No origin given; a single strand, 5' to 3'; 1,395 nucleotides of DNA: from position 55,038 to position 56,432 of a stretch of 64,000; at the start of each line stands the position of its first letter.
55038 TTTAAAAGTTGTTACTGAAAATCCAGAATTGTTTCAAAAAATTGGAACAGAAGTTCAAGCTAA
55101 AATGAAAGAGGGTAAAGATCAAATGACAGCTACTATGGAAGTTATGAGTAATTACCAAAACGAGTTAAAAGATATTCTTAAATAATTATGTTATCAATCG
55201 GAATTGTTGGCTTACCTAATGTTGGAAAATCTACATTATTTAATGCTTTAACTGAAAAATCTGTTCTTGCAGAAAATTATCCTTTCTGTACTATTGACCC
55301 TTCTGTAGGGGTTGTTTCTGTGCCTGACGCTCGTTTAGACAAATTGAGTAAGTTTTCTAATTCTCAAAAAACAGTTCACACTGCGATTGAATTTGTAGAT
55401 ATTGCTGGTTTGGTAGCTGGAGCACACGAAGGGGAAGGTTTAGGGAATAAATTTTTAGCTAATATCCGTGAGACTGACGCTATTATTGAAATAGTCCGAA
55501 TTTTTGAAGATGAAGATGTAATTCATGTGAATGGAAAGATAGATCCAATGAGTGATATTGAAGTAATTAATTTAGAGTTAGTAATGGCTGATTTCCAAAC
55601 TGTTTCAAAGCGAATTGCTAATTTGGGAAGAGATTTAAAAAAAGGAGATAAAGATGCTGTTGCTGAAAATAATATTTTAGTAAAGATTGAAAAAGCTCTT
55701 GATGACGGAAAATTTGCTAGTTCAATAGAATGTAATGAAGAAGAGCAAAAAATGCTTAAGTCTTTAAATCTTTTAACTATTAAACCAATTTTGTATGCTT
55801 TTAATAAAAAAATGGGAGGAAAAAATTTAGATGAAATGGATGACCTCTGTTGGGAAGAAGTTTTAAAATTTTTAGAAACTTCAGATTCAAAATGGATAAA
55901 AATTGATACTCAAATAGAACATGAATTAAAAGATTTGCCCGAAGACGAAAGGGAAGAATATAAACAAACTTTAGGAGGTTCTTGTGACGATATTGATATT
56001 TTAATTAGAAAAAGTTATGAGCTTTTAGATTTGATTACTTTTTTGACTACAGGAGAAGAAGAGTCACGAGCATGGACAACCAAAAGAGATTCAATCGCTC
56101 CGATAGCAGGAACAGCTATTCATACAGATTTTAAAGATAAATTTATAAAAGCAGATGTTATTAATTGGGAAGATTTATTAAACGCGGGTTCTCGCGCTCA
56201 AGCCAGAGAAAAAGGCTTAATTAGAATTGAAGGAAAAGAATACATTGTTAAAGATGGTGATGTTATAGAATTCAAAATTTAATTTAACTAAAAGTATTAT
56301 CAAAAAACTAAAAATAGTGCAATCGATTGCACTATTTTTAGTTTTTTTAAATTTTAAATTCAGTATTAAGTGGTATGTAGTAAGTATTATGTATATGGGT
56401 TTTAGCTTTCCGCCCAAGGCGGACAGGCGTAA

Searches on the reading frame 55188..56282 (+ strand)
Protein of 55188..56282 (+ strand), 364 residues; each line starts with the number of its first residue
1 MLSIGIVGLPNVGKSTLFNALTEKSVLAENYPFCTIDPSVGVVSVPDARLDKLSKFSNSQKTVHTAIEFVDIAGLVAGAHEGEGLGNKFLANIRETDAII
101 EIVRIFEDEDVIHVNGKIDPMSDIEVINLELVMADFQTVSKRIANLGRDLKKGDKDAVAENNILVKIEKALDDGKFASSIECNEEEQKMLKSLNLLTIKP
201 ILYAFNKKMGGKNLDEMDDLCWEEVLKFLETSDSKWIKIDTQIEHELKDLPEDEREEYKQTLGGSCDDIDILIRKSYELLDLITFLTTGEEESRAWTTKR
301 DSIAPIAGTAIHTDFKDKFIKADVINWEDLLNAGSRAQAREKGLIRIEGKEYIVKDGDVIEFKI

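Call 52: search_protein_families(library=pfam, proteins=[window:55188-56282:+], max_evalue=0.0001)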
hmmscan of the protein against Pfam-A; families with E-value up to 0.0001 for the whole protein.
window:55188-56282:+ (364 aa): 3 families
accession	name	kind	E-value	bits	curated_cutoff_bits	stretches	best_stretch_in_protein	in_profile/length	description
PF06071.19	YchF-GTPase_C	-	8.1e-31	106.4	27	1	282-364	1-83/84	Protein of unknown function (DUF933)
PF01926.29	MMR_HSR1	-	1.5e-21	77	21.9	1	4-108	2-86/113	50S ribosome-binding GTPase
PF02421.24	FeoB_N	-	1.1e-07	32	27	1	4-46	3-45/156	Ferrous iron transport protein B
